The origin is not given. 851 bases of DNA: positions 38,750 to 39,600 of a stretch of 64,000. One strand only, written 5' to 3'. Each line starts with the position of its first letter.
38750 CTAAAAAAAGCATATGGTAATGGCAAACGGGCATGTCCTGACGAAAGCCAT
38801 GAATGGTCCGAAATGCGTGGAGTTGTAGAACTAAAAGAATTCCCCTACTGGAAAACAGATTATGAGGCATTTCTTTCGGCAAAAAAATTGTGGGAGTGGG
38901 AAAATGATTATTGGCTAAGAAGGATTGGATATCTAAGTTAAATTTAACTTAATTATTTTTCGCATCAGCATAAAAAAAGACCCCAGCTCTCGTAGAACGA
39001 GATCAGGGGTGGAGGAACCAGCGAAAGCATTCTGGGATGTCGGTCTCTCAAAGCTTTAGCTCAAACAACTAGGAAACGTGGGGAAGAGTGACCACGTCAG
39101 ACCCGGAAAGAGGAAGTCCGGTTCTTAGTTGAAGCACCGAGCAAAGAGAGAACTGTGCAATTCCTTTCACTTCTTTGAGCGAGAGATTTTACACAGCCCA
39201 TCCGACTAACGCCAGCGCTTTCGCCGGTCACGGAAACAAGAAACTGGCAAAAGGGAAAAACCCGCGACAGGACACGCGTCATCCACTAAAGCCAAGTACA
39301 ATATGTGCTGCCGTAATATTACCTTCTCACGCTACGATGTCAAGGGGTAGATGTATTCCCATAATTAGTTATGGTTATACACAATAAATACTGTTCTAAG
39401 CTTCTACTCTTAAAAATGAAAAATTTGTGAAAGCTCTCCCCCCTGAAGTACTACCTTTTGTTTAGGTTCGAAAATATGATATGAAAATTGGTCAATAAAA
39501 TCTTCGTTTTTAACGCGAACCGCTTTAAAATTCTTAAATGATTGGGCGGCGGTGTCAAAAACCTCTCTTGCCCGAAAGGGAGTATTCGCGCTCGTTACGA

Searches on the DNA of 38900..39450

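Call 59: search_rna_families(source=window, start=38900, end=39450, threshold=evalue, max_evalue=10, show_alignments=2)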
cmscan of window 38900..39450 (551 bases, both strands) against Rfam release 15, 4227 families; matches with E-value up to 10: 2.
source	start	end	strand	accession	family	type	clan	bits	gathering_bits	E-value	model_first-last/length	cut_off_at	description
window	38972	39024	-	RF02399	NsiR1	Gene; sRNA;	-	14.7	39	3.5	1-60/60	no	Nitrogen stress-induced RNA 1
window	39125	39289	+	RF02687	RAGATH-8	Gene; sRNA;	-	10.1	86.7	2.9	1-276/276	no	RAGATH-8 RNA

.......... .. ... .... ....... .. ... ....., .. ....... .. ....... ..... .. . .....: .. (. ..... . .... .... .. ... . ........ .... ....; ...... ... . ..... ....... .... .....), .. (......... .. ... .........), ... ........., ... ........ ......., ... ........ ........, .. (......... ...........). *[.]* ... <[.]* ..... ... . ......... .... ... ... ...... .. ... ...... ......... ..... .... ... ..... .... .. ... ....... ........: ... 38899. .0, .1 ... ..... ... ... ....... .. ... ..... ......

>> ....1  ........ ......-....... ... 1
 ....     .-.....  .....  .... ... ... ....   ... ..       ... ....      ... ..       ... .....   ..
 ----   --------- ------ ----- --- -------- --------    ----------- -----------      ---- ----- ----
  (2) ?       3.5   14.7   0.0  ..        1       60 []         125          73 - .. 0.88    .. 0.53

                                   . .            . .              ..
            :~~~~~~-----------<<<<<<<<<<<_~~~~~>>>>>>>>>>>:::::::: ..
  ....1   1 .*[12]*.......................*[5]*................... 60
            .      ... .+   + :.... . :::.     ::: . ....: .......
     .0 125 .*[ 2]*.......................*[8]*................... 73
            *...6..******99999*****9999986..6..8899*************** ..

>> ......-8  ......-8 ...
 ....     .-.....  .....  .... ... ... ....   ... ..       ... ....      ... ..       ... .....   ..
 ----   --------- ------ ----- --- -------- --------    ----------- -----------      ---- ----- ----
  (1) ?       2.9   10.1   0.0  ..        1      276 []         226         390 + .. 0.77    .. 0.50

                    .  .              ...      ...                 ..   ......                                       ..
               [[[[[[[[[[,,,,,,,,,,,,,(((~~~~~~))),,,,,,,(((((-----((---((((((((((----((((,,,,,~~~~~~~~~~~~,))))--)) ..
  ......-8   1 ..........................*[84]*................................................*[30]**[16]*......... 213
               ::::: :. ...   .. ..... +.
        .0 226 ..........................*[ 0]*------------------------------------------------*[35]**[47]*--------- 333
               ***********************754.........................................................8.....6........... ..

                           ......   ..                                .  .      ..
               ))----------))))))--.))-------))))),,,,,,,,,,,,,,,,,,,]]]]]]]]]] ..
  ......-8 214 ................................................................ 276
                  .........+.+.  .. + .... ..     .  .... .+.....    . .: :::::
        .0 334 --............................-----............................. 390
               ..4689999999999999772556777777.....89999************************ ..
